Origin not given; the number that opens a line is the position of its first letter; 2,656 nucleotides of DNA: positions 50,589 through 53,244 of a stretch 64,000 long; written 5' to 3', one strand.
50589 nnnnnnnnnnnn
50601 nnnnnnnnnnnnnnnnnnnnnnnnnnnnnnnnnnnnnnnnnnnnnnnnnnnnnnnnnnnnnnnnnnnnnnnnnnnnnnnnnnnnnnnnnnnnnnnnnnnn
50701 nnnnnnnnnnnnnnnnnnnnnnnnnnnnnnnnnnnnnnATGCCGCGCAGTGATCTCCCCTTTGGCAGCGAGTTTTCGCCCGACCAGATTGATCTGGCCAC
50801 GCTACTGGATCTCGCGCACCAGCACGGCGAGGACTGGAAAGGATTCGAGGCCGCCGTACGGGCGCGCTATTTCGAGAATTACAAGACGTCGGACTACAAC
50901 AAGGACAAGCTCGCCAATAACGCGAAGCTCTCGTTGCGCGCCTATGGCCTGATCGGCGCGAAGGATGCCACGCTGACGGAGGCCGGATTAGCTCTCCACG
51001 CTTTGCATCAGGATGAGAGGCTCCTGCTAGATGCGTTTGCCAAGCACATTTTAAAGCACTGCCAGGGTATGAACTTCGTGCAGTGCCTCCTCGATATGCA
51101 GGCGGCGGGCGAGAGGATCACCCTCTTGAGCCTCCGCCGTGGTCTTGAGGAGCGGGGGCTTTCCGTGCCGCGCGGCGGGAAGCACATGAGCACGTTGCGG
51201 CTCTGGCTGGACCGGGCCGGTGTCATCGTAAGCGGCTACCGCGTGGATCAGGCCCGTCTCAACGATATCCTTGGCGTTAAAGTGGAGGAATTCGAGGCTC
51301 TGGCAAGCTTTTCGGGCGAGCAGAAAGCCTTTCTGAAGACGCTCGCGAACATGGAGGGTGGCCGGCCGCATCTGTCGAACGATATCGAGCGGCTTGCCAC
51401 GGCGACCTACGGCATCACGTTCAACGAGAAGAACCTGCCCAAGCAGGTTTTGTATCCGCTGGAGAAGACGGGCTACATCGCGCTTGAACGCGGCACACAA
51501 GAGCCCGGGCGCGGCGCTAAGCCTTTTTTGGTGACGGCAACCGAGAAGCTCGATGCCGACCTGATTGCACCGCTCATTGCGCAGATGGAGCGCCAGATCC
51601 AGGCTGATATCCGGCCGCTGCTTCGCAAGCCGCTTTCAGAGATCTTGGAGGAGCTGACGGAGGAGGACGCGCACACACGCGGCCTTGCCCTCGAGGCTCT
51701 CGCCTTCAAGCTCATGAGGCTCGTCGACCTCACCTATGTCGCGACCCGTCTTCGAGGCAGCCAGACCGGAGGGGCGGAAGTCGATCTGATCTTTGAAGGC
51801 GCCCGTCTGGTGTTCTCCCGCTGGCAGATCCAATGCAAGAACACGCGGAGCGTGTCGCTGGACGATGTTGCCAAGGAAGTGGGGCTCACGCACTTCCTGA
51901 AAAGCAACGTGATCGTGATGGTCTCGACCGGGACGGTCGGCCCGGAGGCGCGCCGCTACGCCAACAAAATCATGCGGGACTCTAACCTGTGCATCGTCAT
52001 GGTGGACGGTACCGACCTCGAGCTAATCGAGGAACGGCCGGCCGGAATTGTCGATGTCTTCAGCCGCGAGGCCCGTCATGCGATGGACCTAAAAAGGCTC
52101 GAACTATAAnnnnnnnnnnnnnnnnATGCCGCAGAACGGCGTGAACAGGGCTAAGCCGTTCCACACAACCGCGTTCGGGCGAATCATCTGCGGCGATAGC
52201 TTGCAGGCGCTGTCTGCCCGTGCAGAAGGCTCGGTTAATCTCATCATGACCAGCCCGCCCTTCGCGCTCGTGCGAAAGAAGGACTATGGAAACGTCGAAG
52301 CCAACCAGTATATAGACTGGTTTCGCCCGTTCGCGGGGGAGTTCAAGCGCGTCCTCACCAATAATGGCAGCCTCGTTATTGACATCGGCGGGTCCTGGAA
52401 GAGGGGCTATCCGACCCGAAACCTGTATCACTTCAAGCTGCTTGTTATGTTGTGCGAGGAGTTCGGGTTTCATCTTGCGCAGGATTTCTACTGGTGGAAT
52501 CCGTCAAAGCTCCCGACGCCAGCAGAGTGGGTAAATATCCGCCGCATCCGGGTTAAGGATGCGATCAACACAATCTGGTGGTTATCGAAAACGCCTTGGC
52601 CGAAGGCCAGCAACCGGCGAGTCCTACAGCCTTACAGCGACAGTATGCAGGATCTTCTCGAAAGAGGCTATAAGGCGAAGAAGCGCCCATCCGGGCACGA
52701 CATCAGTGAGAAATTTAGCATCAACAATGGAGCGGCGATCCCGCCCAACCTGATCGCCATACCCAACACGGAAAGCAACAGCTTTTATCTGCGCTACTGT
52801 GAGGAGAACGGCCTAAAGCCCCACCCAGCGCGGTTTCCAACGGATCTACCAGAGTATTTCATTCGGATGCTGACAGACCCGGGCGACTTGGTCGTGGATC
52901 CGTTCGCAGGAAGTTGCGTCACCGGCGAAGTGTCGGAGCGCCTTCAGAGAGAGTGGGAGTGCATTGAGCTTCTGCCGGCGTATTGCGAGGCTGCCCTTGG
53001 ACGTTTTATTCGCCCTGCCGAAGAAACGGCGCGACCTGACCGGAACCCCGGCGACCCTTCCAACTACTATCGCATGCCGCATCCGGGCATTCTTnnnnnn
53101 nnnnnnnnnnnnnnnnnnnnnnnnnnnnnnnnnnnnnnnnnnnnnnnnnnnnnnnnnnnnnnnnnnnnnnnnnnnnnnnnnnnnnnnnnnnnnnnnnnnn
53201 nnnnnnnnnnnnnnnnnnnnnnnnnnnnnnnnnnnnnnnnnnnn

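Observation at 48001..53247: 5.2-kb low-GC island inserted between an ABC exporter operon and the hut/clpP cluster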

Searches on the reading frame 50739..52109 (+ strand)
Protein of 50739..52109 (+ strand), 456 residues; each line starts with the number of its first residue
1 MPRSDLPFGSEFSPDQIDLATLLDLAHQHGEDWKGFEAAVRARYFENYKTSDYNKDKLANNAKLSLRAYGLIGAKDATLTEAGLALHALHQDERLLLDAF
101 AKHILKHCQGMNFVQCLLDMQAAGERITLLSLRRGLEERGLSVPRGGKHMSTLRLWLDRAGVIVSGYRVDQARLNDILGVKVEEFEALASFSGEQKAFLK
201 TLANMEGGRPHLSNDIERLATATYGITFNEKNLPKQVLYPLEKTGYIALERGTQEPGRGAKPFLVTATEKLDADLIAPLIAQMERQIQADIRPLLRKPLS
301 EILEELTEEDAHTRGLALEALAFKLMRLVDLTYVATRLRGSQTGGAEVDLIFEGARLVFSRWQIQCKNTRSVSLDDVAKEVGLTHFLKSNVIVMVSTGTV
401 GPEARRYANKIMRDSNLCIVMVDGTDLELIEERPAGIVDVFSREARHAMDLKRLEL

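Call 3: search_protein_families(library=pfam, proteins=[window:50739-52109:+], max_evalue=0.01)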
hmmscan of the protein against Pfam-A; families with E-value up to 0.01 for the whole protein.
window:50739-52109:+ (456 aa): 1 family
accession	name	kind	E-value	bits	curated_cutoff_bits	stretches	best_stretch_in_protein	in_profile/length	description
PF04471.18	Mrr_cat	-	2.7e-08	34.4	21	1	317-427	8-111/115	Restriction endonuclease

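Call 9: find_encoding_contigs(protein=window:50739-52109:+, flank=10000, max_places=10)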
Protein window:50739-52109:+ (456 aa): no gene with exactly this product is on record in the collection.

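Call 19: search_protein_families(library=ncbifam, proteins=[window:50739-52109:+], max_evalue=0.01)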
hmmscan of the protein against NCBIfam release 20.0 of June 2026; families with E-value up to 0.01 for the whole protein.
window:50739-52109:+ (456 aa): 0 families

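Call 20: search_protein_families(library=padloc, proteins=[window:50739-52109:+], max_evalue=0.01)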
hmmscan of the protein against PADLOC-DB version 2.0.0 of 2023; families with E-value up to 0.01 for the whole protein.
window:50739-52109:+ (456 aa): 0 families

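Call 21: find_homologous_proteins(query=window:50739-52109:+, max_evalue=0.001)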
Query window:50739-52109:+ (456 aa): 2258 proteins with E <= 0.001 among 8000 candidates; the best 120 are listed.
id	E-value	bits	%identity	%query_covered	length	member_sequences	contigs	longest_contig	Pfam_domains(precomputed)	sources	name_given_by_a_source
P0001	0.0e+0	1009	100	100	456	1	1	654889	PF04471.19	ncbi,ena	-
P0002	4.4e-267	904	90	100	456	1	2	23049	PF04471.19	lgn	-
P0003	1.4e-234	797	79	100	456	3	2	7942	PF04471.19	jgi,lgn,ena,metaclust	metaclust:\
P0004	6.3e-234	795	78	100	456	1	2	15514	PF04471.19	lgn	-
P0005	7.0e-232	788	77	100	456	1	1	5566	PF04471.19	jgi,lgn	-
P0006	7.7e-232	788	78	100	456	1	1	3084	PF04471.19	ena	-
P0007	8.6e-232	788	78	100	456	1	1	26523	PF04471.19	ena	-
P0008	5.1e-231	785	77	100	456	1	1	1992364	PF04471.19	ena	-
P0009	5.3e-231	785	78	100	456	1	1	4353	PF04471.19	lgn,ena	-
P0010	6.4e-231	785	78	100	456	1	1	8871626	PF04471.19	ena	-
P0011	9.2e-231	784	77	100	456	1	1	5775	PF04471.19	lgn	-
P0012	1.8e-230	783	77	100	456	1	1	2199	PF04471.19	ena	-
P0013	2.2e-230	783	77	100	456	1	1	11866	PF04471.19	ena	-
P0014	3.0e-230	783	77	100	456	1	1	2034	PF04471.19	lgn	-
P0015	3.7e-230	782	77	100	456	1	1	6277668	PF04471.19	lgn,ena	-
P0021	4.2e-229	779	78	100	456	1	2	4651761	PF04471.19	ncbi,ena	-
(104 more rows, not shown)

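Call 22: find_encoding_contigs(protein=P0002, flank=10000, max_places=4)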
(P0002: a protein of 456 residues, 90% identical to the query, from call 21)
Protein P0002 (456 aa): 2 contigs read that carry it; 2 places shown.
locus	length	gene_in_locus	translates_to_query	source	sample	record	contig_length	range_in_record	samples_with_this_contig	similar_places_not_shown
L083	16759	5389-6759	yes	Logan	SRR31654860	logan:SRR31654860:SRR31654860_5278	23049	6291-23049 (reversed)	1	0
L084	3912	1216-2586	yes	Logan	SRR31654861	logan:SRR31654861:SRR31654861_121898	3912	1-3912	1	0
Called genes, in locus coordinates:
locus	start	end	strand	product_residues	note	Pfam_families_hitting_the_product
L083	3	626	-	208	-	?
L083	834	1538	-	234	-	PF02224:Cytidylate_kin, PF13189:Cytidylate_kin2, PF13207:AAA_17 (faint), PF13238:AAA_18 (weak)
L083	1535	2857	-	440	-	PF00275:EPSP_synthase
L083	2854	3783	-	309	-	PF23023:Anti-Pycsar_Apyc1, PF00753:Lactamase_B, PF12706:Lactamase_B_2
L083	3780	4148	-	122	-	-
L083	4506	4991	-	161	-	PF21983:NikA-like, PF05713:MobC (faint)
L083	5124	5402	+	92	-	-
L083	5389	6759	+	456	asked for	PF04471:Mrr_cat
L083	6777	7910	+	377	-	PF01555:N6_N4_Mtase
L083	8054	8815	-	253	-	PF00665:rve, PF13683:rve_3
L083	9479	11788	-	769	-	PF13589:HATPase_c_3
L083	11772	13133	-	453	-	PF00149:Metallophos (weak)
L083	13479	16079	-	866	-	PF13304:AAA_21 (faint), PF02463:SMC_N (weak), PF13166:AAA_13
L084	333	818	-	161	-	PF21983:NikA-like, PF05713:MobC (faint)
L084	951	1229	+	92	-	-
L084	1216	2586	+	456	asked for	PF04471:Mrr_cat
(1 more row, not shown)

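Call 23: find_encoding_contigs(protein=P0021, flank=10000, max_places=3)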
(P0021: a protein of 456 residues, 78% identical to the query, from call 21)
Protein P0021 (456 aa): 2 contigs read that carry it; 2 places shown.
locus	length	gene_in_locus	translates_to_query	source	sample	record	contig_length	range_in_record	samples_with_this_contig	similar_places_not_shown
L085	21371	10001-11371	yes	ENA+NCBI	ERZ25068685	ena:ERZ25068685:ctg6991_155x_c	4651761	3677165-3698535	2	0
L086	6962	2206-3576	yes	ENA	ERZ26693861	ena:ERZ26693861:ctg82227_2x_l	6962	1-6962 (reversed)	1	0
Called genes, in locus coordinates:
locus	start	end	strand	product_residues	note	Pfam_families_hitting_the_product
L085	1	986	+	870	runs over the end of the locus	-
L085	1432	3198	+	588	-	PF05157:MshEN, PF00437:T2SSE, PF13173:AAA_14 (faint), PF13191:AAA_16 (faint)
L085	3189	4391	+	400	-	PF28597:T2SSF_N, PF00482:T2SSF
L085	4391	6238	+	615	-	-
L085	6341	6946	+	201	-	-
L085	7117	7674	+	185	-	-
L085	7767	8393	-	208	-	-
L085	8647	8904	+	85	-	-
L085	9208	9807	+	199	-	PF13276:HTH_21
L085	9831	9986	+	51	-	-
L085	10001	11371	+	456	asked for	PF04471:Mrr_cat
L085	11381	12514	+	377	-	PF01555:N6_N4_Mtase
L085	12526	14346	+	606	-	PF04851:ResIII, PF18766:SWI2_SNF2 (weak), PF00271:Helicase_C (weak)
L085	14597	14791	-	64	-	-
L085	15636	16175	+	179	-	-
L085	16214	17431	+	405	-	PF03235:GmrSD_N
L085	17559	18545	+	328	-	PF13304:AAA_21, PF13175:AAA_15, PF12476:DUF3696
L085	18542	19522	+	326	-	-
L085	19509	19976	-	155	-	PF00027:cNMP_binding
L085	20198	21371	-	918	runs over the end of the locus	PF00664:ABC_membrane, PF00005:ABC_tran (faint)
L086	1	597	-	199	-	?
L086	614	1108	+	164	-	-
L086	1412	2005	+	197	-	PF13276:HTH_21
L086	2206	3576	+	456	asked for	PF04471:Mrr_cat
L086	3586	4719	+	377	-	PF01555:N6_N4_Mtase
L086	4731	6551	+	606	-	PF04851:ResIII, PF18766:SWI2_SNF2 (weak), PF00271:Helicase_C (weak)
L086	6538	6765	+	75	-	-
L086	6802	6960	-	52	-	?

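Call 63: search_solved_structures(query=window:50739-52109:+, max_evalue=1)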
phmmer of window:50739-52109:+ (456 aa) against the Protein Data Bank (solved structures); distinct sequences matched with E-value up to 1: 2.
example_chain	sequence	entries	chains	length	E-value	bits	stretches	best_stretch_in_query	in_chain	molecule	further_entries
2ef4_A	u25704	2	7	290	0.42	12.8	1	77-113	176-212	Arginase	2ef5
2eiv_A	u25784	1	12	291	0.42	12.8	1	77-113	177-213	Arginase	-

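Call 64: search_solved_structures(query=L083:6777-7910:+, max_evalue=0.001)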
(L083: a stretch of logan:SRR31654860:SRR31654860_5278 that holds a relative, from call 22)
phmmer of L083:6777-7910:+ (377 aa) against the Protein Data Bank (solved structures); distinct sequences matched with E-value up to 0.001: 11.
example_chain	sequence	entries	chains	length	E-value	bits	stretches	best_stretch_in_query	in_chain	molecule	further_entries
1boo_A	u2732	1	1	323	2.1e-109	369.4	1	10-295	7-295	PROTEIN (N-4 CYTOSINE-SPECIFIC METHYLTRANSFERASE PVU II)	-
2zie_A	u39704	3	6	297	7.5e-15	58.1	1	228-297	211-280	Putative modification methylase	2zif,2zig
6pbd_A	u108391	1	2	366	1.2e-12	50.8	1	228-296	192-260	Modification methylase CcrMI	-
1nw8_A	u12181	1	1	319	1.8e-09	40.4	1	16-288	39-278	MODIFICATION METHYLASE RSRI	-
1eg2_A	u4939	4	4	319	2e-09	40.2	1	16-288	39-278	MODIFICATION METHYLASE RSRI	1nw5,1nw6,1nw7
8s9n_A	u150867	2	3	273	1.1e-07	34.5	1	231-286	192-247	DNA cytosine-N4 methyltransferase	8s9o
8s9m_A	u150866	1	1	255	1.4e-07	34.2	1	231-286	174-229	DNA cytosine-N4 methyltransferase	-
5hek_A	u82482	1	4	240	5.6e-07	32.2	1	232-293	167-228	Adenine specific DNA methyltransferase (DpnA)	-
5hfj_A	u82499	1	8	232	6e-07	32.1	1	232-293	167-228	Adenine specific DNA methyltransferase (DpnA)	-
9c3u_A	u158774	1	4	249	0.00014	24.3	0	232-290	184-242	Methyltransferase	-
8urk_A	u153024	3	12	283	0.00015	24.2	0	232-293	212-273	Methyltransferase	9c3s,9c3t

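Call 65: search_protein_families(library=pfam, proteins=[L083:5124-5402:+, L085:9831-9986:+, L085:12526-14346:+], max_evalue=0.01)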
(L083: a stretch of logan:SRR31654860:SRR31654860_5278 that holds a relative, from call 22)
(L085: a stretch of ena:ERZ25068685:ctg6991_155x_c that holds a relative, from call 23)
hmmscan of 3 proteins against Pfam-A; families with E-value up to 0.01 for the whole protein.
L083:5124-5402:+ (92 aa): 0 families

L085:9831-9986:+ (51 aa): 0 families

L085:12526-14346:+ (606 aa): 4 families
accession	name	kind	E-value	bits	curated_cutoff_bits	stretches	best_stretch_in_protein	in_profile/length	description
PF04851.21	ResIII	-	1.6e-25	90.3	22.5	1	18-188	3-163/164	Type III restriction enzyme, res subunit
PF00271.37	Helicase_C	-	2.1e-06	28.4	23.5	1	296-382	23-109/110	Helicase conserved C-terminal domain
PF18766.7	SWI2_SNF2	-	1.1e-05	25.6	26.7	1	118-217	84-188/221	SWI2/SNF2 ATPase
PF00270.35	DEAD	-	3.7e-05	24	26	1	40-187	13-160/167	DEAD/DEAH box helicase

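Call 76: search_protein_families(library=padloc, proteins=[L083:9479-11788:-, L083:11772-13133:-, L083:13479-16079:-], max_evalue=0.001)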
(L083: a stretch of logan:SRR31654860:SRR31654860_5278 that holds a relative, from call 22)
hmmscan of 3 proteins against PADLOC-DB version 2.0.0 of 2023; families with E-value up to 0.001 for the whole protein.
L083:9479-11788:- (769 aa): 1 family
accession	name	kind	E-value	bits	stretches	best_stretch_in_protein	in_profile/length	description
PDLC03966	TmtA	-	4.4e-06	22.8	1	18-119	31-128/1655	-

L083:11772-13133:- (453 aa): 1 family
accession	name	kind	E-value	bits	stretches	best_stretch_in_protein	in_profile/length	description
PDLC05051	PDC-S60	-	4e-05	19.9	1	11-291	40-286/1027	-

L083:13479-16079:- (866 aa): 26 families (the best 25 are shown)
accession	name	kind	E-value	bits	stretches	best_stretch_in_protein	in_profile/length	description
PDLC04888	PDC-S06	-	1.3e-115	385.5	1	35-861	17-845/851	-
PDLC04893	PDC-S06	-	5.5e-113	377.1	1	34-859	9-850/862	-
PDLC04891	PDC-S06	-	4.3e-106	354.3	1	35-857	9-845/858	-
PDLC04892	PDC-S06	-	1.9e-78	262.6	1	37-705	13-677/843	-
PDLC04895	PDC-S06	-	1.4e-15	54.8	1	637-712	559-639/784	-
PDLC04135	mad3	-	1.1e-14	52.8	2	507-708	161-329/374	mads_3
PDLC03859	LmuB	-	1.3e-14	52.4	1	284-710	261-593/611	-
PDLC04886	PDC-S06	-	1e-13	49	1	636-719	495-593/727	-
PDLC04894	PDC-S06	-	4.6e-12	43.3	1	398-706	267-574/740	-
PDLC04898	PDC-S06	-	6.2e-12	42.6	1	635-706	528-611/752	-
PDLC04897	PDC-S06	-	1.2e-11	41.9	1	397-707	246-583/727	-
PDLC04887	PDC-S06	-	7.9e-11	39.2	1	588-706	501-620/790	-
PDLC04890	PDC-S06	-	6.9e-10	36.1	1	638-726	495-601/732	-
PDLC04213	HEC-02A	-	1.6e-08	32.5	1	637-742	207-314/337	-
PDLC04896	PDC-S06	-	1.3e-07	28.7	1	503-705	363-568/732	-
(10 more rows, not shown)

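Call 82: search_protein_families(library=pfam, proteins=[L083:5181-5402:+], max_evalue=10)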
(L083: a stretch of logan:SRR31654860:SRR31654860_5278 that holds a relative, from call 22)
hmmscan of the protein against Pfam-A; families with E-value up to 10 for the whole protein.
L083:5181-5402:+ (73 aa): 4 families
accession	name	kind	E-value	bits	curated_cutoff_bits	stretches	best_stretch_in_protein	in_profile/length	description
PF07878.17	RHH_5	-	0.015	15.5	26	1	7-34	3-30/43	CopG-like RHH_1 or ribbon-helix-helix domain, RHH_5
PF19807.5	DUF6290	-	0.084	13.5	27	1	8-41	4-37/72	Family of unknown function (DUF6290)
PF07022.19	Phage_CI_repr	-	0.13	13.1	22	1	17-34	40-57/65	Bacteriophage CI repressor helix-turn-helix domain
PF21775.3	PutA_1st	-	0.14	12.1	27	1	33-44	21-32/33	PutA, RHH domain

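Call 87: list_cluster_members(proteins=[P0001, P0121, P0124, P0126, P0002])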
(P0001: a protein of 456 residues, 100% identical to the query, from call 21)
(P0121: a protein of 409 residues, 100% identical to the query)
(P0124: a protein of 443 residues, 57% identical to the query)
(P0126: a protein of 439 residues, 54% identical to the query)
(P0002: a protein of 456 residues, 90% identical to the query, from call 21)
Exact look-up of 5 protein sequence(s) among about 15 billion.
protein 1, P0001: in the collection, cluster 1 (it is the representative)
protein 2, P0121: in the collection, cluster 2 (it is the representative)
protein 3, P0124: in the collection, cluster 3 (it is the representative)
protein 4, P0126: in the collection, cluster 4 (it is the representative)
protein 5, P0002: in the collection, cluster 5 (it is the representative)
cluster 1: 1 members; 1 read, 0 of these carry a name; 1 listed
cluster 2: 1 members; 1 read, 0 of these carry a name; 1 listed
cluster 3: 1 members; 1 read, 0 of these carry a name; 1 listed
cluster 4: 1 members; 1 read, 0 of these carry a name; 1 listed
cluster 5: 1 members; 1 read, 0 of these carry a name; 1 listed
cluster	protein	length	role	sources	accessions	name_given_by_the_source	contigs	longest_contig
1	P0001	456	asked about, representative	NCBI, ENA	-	-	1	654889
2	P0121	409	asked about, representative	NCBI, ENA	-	-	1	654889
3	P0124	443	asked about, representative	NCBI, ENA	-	-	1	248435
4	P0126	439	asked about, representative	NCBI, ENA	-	-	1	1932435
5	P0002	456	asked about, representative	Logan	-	-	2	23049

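Call 96: predict_structure(alignment_id=A6)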
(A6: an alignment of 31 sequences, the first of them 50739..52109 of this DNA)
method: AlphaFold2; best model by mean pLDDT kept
length: 456 residues; sequences in the alignment: 31
mean_pLDDT: 81.7   pTM: 0.61
mean pLDDT of the five models: 81.7, 77.8, 73.9, 71.4, 47.7
residues with pLDDT >= 90: 117; 70-90: 264; 50-70: 61; < 50: 14
segments of 3 or more residues with pLDDT < 50: 144-147, 258-260, 357-359
pLDDT, mean of each block of 10 residues (from residue 1): 57 80 95 94 88 87 86 91 93 92 83 82 80 74 50 85 84 82 57 82 81 90 82 85 87 55 84 76 69 82 90 91 89 84 88 63 88 83 61 89 90 84 92 91 87 70
secondary structure, 60 per line:
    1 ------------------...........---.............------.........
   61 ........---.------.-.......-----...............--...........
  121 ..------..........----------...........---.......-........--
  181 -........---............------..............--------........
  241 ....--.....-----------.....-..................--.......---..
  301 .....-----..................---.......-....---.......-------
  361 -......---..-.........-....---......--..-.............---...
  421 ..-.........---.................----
elements in order: H19-29 H33-45 H52-68 H81-87 H93-107 H110-122 H129-138 H149-159 H171-178 H182-189 H193-204 H213-224 H233-244 E247-251 E263-267 H269-286 H289-295 H299-305 H311-328 E332-338 H340-343 E347-353 E362-367 H374-382 H384-387 E391-396 H402-414 E418-422 H424-432 H436-452

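Call 98: fold_search(model_id=the predicted structure, library=pdb)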
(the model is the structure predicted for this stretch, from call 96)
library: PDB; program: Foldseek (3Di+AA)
matches with E <= 10: 500; with E <= 0.001: 1
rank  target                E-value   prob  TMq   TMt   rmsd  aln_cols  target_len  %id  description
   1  2fok_B                5.7e-04  0.98  0.21  0.18  22.6       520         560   11  STRUCTURE OF RESTRICTION ENDONUCLEASE FOKI (released 1998-06-17)
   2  5csk_A                1.8e-02  0.54  0.18  0.05  23.4       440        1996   11  Crystal structure of yeast acetyl-CoA carboxylase, unbiotinylated (released 2015-10-28)
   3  9ja1_E                2.0e-02  1.00  0.16  0.34   7.9       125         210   12  The RNA polymerase II elongation complex from Saccharomyces cerevisiae (released 2024-09-04)
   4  9g1x_E                2.4e-02  1.00  0.16  0.33   9.3       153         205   12  Yeast RNA polymerase I elongation complex stalled by an apurinic site, 11-subunit (released 2025-06-18)
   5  1dzf                  2.5e-02  0.98  0.18  0.34  10.9       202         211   12  RPB5 from S.cerevisiae (released 2000-06-09)
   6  5cs4_B                2.8e-02  0.97  0.19  0.22  14.7       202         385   15  Crystal structure of domains AC3-AC5 of yeast acetyl-CoA carboxylase (released 2015-10-28)
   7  5csa_A                3.9e-02  0.25  0.16  0.09  25.5       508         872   12  Crystal structure of domains BT-BCCP-AC1-AC5 of yeast acetyl-CoA carboxylase (released 2015-10-28)
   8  6f40_O                4.7e-02  0.33  0.15  0.13  19.8       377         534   14  RNA Polymerase III open complex (released 2018-01-17)
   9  5trc_A                4.9e-02  0.82  0.17  0.18  16.8       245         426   16  Crystal structure of phosphorylated AC3-AC5 domains of yeast acetyl-CoA carboxylase (released 2016-12-07)
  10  8yfq_E                5.2e-02  1.00  0.15  0.32   2.0        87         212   10  Cryo EM structure of Komagataella phaffii RNAPII-Rat1-Rai1 pre-termination complex (released 2024-09-25)
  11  8uhd_E                5.2e-02  1.00  0.17  0.35   8.2       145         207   10  Structure of paused transcription complex Pol II-DSIF-NELF - post-translocated (released 2024-03-20)
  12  4c2m_E                6.3e-02  1.00  0.16  0.31   8.4       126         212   12  Structure of RNA polymerase I at 2.8 A resolution (released 2013-10-23)
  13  1i50_E                8.0e-02  1.00  0.16  0.32   8.1       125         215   12  RNA POLYMERASE II CRYSTAL FORM II AT 2.8 A RESOLUTION (released 2001-04-23)
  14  5csa_B                9.7e-02  0.15  0.15  0.09  23.6       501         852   14  Crystal structure of domains BT-BCCP-AC1-AC5 of yeast acetyl-CoA carboxylase (released 2015-10-28)
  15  5cs4_A                1.2e-01  0.82  0.19  0.21  14.8       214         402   14  Crystal structure of domains AC3-AC5 of yeast acetyl-CoA carboxylase (released 2015-10-28)
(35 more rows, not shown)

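Call 100: search_protein_families(library=phrogs, proteins=[window:50739-52109:+], max_evalue=0.001)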
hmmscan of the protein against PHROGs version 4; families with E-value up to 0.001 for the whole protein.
window:50739-52109:+ (456 aa): 0 families

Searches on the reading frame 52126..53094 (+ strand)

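Call 100: search_protein_families(library=phrogs, proteins=[window:52126-53094:+], max_evalue=0.001)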
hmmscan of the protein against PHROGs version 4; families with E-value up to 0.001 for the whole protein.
window:52126-53094:+ (323 aa): 9 families
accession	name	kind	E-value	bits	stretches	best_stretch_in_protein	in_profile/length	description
phrog_67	-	other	1.1e-35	124.9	1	19-306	125-355/743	DNA methyltransferase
phrog_498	-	other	2.2e-18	67.1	1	19-309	202-434/633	DNA methyltransferase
phrog_3008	-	other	3.3e-13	50.5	1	226-302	143-219/244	DNA methyltransferase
phrog_6025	-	other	4e-09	37.4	1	19-102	13-87/192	DNA methyltransferase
phrog_12517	-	unknown function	3.4e-08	34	0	239-285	92-138/316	-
phrog_18293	-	other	4e-07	31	1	230-296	43-109/119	methyltransferase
phrog_18146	-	other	5.7e-05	23.2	0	234-269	50-86/452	DNA methyltransferase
phrog_23085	-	unknown function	7.8e-05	23.3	1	232-300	43-111/138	-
phrog_23148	-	unknown function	0.0001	23.4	1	231-301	83-153/165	-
